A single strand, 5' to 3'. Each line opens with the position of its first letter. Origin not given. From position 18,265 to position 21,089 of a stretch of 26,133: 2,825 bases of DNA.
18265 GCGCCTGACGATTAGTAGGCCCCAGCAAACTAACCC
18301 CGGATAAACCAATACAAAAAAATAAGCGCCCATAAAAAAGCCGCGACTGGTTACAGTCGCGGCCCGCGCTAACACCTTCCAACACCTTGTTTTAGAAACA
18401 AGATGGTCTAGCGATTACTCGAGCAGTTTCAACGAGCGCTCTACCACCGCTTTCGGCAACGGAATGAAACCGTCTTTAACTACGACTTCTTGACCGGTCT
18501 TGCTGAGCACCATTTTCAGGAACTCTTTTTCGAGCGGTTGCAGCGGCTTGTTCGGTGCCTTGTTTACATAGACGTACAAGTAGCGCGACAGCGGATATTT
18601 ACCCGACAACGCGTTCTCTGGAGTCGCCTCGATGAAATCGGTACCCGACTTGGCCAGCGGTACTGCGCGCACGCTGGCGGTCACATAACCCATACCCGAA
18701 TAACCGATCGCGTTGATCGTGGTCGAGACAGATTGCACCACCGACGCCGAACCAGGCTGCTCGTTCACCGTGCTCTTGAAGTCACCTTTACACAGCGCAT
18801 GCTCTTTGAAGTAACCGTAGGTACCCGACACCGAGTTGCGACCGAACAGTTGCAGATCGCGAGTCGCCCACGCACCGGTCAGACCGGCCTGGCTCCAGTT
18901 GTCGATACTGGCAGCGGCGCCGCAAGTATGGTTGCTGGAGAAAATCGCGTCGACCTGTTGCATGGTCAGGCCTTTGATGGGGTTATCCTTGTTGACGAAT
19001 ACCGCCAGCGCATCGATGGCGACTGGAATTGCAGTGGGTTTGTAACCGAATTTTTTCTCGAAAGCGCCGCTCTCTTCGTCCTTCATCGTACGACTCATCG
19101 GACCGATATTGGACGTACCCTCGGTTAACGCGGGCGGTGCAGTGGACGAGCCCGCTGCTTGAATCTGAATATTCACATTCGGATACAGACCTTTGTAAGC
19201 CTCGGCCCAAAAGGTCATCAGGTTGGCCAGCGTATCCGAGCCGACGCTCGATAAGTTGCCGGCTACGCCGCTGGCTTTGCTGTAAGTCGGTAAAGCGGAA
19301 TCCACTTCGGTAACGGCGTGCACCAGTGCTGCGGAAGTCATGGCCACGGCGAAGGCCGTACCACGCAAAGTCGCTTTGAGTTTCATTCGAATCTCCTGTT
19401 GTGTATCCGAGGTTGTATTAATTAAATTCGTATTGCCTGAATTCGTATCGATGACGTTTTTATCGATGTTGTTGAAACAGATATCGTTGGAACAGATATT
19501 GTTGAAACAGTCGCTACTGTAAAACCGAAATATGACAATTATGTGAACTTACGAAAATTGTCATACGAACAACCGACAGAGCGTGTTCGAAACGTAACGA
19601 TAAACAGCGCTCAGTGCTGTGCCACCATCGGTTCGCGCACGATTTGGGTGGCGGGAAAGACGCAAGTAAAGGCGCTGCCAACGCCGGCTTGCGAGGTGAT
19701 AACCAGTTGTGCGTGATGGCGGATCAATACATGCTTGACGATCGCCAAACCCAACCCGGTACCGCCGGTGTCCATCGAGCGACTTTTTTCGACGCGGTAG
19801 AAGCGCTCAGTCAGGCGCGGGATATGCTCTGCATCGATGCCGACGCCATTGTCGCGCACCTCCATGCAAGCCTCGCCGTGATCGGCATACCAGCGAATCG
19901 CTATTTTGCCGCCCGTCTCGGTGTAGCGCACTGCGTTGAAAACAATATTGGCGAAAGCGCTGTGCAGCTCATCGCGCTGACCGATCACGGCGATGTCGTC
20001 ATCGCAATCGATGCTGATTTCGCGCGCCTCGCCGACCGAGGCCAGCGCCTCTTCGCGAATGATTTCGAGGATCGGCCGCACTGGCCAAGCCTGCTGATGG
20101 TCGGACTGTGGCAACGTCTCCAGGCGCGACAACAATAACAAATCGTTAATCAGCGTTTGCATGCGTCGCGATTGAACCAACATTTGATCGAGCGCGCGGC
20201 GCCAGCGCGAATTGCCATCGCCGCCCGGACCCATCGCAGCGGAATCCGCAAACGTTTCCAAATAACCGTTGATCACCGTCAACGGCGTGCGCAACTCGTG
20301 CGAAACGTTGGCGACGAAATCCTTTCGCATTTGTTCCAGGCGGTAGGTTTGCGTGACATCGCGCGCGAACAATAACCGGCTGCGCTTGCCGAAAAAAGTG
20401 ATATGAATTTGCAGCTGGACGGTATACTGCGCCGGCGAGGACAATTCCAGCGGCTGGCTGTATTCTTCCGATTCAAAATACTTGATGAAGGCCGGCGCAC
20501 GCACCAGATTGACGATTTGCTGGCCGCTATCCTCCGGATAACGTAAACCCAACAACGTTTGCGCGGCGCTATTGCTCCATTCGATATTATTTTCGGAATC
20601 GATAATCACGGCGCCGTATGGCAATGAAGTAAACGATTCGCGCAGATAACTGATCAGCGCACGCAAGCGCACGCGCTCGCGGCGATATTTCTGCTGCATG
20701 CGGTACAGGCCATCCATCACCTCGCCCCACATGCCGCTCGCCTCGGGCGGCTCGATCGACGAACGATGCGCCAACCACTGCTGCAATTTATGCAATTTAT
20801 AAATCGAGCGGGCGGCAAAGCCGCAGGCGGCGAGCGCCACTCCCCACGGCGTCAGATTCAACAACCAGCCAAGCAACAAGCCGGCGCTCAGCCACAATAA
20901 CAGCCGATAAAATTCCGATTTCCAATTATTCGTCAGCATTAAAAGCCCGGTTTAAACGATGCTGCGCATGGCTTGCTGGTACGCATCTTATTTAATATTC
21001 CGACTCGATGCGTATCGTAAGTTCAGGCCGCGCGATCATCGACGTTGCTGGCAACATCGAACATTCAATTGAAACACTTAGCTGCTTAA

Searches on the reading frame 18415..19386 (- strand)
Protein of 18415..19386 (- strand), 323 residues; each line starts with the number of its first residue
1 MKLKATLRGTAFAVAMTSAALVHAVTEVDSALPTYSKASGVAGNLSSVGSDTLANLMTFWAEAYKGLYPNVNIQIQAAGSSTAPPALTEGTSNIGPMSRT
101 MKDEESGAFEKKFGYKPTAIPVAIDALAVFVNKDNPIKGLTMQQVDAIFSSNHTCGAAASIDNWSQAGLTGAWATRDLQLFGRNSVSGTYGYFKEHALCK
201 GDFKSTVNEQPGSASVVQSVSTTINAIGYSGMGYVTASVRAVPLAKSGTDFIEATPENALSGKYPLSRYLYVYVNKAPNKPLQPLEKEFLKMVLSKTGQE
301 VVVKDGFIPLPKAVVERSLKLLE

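Call 5: search_protein_families(library=pfam, proteins=[window:18415-19386:-])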
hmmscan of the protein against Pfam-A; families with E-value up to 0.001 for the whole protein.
window:18415-19386:- (323 aa): 3 families
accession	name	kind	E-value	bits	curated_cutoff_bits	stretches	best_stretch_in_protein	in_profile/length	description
PF12849.12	PBP_like_2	-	2.7e-35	122.9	27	1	39-296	6-266/267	PBP superfamily domain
PF13531.11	SBP_bac_11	-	2e-05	24.9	25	1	50-307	6-226/227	Bacterial extracellular solute-binding protein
PF12727.12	PBP_like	-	7.6e-05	22.4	27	1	62-251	2-173/193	PBP superfamily domain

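Call 8: search_protein_families(library=ncbifam, proteins=[window:18415-19386:-], max_evalue=0.01)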
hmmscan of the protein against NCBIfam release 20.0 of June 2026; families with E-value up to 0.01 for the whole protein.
window:18415-19386:- (323 aa): 2 families
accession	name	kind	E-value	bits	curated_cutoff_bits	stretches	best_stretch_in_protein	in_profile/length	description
TIGR02136.1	ptsS_2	subfamily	5.3e-89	298.3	206.6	1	11-310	10-295/295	phosphate ABC transporter substrate-binding protein PstS family protein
TIGR00975.1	3a0107s03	equivalog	4.4e-13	49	205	2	47-137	3-90/315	phosphate ABC transporter substrate-binding protein PstS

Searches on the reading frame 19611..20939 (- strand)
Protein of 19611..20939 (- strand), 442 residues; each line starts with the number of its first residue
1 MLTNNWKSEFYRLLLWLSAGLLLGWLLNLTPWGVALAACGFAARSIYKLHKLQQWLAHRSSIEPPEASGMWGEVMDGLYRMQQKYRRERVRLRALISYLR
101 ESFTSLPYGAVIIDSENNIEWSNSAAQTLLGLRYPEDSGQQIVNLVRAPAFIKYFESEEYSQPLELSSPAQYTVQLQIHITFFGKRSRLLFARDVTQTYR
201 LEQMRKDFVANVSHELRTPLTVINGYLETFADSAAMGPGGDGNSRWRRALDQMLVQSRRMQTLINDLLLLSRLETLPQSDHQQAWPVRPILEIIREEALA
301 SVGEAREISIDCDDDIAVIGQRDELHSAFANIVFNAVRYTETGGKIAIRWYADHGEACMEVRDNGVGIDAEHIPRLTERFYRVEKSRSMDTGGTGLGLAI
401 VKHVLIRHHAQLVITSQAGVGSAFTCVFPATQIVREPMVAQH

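Call 5: search_protein_families(library=pfam, proteins=[window:19611-20939:-])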
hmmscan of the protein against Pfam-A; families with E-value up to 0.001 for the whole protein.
window:19611-20939:- (442 aa): 6 families
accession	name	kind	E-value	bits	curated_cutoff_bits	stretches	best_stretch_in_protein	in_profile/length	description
PF02518.31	HATPase_c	-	2.2e-24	86.5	26.4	1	321-431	2-110/111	Histidine kinase-, DNA gyrase B-, and HSP90-like ATPase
PF11808.13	PhoR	-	1e-21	77.5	27.1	1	5-89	1-85/86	Phosphate regulon sensor protein PhoR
PF00512.31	HisKA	-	3e-20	72.5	26.9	1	204-275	1-65/66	His Kinase A (phospho-acceptor) domain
PF13581.12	HATPase_c_2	-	2.2e-06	28.1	27.4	1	322-403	29-107/127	Histidine kinase-like ATPase domain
PF00989.32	PAS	-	0.00042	20.7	22.6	1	104-151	8-62/113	PAS fold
PF13188.13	PAS_8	-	0.00061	20.1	21.8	0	99-149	3-53/65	PAS domain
